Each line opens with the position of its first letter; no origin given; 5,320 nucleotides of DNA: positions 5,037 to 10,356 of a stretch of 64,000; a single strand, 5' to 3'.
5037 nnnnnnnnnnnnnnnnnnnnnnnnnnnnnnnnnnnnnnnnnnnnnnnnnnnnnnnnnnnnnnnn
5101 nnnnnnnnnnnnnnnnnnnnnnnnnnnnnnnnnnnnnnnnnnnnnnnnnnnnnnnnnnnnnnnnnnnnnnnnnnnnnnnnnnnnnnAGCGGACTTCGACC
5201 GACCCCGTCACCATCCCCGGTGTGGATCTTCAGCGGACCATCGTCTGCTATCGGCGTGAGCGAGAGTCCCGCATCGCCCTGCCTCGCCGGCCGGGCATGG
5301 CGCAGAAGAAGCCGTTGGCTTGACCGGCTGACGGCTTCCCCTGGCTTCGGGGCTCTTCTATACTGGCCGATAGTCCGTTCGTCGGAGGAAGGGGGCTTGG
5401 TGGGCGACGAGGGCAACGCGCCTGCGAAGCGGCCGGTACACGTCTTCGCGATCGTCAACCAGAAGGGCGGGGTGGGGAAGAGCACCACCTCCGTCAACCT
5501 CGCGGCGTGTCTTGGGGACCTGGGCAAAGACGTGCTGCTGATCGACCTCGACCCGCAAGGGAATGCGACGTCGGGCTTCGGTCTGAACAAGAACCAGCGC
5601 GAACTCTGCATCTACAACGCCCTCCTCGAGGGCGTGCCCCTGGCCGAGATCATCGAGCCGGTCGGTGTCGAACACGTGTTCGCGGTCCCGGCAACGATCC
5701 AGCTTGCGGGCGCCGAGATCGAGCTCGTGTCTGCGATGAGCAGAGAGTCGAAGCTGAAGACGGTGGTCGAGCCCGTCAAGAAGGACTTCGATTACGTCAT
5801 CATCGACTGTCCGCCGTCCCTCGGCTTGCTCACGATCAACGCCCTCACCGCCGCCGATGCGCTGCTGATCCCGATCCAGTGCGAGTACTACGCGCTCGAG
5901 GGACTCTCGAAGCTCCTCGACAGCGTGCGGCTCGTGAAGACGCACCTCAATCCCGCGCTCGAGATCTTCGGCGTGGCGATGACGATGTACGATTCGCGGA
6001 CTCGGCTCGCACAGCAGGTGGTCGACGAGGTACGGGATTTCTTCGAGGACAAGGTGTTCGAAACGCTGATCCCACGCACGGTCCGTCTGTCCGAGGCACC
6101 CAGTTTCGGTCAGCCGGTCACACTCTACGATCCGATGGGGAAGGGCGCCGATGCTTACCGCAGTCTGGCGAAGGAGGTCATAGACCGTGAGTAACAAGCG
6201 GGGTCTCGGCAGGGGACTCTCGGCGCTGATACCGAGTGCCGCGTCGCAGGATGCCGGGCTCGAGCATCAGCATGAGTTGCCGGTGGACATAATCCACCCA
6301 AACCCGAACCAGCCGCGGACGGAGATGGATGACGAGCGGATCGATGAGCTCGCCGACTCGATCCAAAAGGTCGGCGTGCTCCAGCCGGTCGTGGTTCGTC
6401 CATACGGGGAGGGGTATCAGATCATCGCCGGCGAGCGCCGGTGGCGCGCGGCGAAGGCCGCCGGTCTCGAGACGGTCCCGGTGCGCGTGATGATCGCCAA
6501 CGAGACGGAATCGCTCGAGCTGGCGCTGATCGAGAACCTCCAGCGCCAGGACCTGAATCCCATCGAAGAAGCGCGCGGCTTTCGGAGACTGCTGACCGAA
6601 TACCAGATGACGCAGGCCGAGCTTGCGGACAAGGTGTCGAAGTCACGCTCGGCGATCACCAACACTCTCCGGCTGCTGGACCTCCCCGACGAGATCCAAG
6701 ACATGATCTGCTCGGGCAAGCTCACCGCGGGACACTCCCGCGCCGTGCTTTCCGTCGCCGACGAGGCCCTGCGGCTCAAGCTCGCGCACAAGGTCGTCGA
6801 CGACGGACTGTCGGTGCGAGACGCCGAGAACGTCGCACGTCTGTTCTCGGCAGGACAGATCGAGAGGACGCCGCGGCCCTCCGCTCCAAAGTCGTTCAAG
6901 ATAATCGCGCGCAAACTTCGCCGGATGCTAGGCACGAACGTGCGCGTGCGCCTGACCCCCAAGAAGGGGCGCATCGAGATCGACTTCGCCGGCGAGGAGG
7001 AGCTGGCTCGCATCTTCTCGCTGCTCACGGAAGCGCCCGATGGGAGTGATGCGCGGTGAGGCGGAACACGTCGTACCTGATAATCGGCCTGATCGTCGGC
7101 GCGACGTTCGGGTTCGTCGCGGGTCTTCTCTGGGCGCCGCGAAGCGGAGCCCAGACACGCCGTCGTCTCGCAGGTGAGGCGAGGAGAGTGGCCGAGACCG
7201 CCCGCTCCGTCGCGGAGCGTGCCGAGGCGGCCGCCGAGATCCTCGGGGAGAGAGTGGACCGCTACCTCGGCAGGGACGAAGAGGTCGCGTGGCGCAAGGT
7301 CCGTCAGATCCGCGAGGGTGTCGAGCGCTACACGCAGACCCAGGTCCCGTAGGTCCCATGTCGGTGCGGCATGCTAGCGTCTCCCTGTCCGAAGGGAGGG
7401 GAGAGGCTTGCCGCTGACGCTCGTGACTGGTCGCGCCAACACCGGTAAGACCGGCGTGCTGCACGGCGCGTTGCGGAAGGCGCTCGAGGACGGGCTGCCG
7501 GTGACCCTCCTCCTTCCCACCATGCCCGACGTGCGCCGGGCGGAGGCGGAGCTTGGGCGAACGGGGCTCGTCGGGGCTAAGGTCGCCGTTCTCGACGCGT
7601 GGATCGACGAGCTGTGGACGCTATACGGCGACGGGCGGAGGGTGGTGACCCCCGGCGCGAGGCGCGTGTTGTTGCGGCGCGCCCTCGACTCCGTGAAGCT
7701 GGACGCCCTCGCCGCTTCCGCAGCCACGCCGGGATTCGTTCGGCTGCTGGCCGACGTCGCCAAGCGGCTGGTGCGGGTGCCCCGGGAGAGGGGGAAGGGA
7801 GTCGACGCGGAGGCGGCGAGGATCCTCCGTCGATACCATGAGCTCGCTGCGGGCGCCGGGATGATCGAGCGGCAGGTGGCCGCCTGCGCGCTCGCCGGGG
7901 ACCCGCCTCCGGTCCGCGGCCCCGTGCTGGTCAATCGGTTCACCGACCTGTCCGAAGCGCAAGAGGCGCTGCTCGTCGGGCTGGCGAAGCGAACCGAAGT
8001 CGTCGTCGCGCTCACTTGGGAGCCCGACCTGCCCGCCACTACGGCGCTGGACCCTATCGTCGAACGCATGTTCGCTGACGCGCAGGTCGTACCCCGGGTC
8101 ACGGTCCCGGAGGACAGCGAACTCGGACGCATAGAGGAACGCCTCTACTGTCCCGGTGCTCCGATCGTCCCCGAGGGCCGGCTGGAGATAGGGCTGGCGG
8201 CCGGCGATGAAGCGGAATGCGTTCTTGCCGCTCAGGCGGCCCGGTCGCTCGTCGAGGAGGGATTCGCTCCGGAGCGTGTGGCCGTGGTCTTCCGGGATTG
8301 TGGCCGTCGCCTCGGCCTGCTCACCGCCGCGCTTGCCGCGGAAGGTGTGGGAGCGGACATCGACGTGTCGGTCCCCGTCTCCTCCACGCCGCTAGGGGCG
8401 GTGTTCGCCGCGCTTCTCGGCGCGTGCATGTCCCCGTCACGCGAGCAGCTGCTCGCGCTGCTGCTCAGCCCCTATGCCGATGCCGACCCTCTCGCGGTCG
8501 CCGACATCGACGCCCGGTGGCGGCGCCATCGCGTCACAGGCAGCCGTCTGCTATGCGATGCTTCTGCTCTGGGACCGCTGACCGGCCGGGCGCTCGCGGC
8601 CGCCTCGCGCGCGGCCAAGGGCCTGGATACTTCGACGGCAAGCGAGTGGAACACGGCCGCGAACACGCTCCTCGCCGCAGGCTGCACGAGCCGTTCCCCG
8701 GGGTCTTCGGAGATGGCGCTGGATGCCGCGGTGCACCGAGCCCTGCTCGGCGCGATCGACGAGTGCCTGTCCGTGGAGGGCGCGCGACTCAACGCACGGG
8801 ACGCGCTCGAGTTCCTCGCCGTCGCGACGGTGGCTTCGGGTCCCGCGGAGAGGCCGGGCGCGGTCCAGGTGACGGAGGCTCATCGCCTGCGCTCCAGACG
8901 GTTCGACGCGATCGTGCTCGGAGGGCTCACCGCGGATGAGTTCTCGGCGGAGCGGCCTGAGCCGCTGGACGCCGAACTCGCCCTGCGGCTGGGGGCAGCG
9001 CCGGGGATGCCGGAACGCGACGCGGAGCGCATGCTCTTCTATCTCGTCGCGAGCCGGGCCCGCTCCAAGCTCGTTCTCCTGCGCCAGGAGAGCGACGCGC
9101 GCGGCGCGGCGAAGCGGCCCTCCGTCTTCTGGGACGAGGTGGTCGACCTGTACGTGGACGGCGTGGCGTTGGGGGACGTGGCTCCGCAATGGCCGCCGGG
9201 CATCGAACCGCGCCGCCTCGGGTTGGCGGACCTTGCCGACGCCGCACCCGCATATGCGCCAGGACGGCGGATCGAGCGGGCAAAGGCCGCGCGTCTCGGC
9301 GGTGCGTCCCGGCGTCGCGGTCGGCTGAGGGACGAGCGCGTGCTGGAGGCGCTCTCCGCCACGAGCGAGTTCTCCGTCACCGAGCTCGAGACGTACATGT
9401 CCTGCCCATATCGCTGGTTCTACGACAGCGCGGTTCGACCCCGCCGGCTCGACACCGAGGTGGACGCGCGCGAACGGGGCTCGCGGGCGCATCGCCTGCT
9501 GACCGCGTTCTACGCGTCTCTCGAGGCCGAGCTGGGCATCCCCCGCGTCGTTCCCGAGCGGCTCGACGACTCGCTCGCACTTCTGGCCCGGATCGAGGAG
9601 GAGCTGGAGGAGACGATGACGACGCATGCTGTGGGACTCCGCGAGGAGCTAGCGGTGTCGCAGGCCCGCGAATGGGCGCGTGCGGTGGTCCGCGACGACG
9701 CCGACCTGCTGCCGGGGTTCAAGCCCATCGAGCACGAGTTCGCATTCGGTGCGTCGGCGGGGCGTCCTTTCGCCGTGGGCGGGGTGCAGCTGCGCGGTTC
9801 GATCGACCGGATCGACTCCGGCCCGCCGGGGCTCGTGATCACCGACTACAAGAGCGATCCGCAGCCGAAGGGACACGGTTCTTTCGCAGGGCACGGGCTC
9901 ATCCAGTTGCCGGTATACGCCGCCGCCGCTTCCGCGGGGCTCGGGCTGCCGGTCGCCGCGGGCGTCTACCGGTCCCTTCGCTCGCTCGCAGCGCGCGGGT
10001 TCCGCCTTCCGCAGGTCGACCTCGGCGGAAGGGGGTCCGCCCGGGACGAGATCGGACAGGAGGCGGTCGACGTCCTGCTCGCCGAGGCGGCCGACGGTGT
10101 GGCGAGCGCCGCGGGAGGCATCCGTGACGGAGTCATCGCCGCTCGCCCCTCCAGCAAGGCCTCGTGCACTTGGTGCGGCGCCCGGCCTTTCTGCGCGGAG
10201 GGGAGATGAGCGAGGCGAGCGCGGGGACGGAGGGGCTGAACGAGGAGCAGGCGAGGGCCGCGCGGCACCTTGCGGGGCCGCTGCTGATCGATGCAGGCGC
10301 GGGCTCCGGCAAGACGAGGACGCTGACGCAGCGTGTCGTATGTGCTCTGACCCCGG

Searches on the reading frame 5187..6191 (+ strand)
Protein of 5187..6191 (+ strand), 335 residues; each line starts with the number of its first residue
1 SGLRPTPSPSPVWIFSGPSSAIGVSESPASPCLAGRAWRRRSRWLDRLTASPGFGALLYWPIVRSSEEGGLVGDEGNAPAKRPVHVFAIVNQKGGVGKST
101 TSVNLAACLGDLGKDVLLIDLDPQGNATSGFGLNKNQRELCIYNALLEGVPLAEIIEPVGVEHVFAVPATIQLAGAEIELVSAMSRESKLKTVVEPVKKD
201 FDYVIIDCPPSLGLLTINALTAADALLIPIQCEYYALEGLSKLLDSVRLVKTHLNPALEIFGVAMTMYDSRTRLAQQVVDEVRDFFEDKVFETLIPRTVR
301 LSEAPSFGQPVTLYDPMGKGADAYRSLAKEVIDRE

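Call 10: search_protein_families(library=pfam, proteins=[window:5187-6191:+], max_evalue=0.001)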
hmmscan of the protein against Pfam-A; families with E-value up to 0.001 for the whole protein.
window:5187-6191:+ (335 aa): 7 families
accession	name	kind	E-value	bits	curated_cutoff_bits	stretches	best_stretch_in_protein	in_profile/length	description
PF13614.12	AAA_31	-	7.8e-65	218.6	27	1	85-260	2-177/177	AAA domain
PF01656.29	CbiA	-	1.5e-28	99.7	25.4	1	88-311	2-125/125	CobQ/CobB/MinD/ParA nucleotide binding domain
PF09140.17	MipZ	-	2e-13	50.7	20.7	1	85-238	1-137/262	ATPase MipZ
PF10609.15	ParA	-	1.5e-12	47.9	27.1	1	85-330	4-244/246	NUBPL iron-transfer P-loop NTPase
PF06564.18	CBP_BcsQ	-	4.6e-11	43.1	21.3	1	89-329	6-231/234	Cellulose biosynthesis protein BcsQ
PF00142.24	Fer4_NifH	-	2e-09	37.8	25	1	91-334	6-247/271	4Fe-4S iron sulfur cluster binding proteins, NifH/frxC family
PF02374.21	ArsA_ATPase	-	1.7e-08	34.5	24.3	1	89-215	5-142/305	Anion-transporting ATPase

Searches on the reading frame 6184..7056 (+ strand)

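Call 10: search_protein_families(library=pfam, proteins=[window:6184-7056:+], max_evalue=0.001)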
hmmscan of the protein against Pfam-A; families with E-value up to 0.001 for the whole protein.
window:6184-7056:+ (291 aa): 4 families
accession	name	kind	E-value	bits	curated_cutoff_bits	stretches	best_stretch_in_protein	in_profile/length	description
PF17762.8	HTH_ParB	-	2e-35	121.5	22.6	1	122-219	1-98/102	ParB HTH domain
PF02195.25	ParB_N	-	8.6e-33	112.7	26.3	1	30-120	4-95/95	ParB N-terminal domain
PF23433.1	DUF7119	-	8.2e-06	26.2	30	1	154-222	60-127/141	Family of unknown function (DUF7119)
PF10279.14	Latarcin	-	0.0003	21.4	25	1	47-138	8-50/64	Latarcin precursor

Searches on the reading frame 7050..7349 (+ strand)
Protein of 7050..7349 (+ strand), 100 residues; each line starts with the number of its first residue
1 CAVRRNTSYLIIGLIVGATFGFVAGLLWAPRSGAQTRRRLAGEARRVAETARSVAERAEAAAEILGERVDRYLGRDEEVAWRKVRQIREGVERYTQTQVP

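Call 10: search_protein_families(library=pfam, proteins=[window:7050-7349:+], max_evalue=0.001)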
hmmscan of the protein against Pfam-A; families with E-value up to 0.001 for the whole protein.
window:7050-7349:+ (100 aa): 1 family
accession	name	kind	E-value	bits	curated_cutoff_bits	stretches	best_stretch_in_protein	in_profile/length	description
PF12732.12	YtxH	-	1.9e-12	47.8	37.5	1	11-71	1-65/71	YtxH-like protein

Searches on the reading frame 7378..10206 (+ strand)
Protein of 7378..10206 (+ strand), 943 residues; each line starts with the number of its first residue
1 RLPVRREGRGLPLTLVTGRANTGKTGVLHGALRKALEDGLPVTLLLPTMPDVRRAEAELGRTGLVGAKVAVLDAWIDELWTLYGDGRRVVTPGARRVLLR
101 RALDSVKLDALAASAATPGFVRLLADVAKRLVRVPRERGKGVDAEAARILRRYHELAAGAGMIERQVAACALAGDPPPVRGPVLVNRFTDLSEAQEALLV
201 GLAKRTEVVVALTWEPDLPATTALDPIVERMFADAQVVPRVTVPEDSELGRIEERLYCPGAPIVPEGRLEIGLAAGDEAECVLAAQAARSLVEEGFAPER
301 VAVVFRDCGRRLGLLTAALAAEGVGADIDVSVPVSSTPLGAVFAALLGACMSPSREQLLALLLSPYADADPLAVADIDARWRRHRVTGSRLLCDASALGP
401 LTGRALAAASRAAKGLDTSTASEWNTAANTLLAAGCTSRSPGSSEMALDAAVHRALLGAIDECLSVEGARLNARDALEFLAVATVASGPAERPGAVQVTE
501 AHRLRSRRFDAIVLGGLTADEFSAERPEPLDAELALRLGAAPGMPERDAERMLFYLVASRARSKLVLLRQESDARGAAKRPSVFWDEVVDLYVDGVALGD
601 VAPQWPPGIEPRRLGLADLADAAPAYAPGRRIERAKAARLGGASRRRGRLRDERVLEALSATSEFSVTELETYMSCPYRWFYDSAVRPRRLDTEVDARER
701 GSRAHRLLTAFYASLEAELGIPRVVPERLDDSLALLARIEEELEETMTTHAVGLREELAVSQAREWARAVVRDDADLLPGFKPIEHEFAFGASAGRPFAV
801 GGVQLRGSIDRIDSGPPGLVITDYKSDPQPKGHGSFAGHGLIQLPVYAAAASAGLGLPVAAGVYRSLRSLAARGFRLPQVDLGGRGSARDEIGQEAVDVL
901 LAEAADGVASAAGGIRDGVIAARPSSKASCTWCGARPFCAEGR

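Call 10: search_protein_families(library=pfam, proteins=[window:7378-10206:+], max_evalue=0.001)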
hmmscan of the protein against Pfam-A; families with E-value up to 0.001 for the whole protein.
window:7378-10206:+ (943 aa): 1 family
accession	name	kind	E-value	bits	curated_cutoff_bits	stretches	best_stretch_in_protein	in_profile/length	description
PF12705.13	PDDEXK_1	-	2.2e-36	126.5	22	1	665-939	2-246/247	PD-(D/E)XK nuclease superfamily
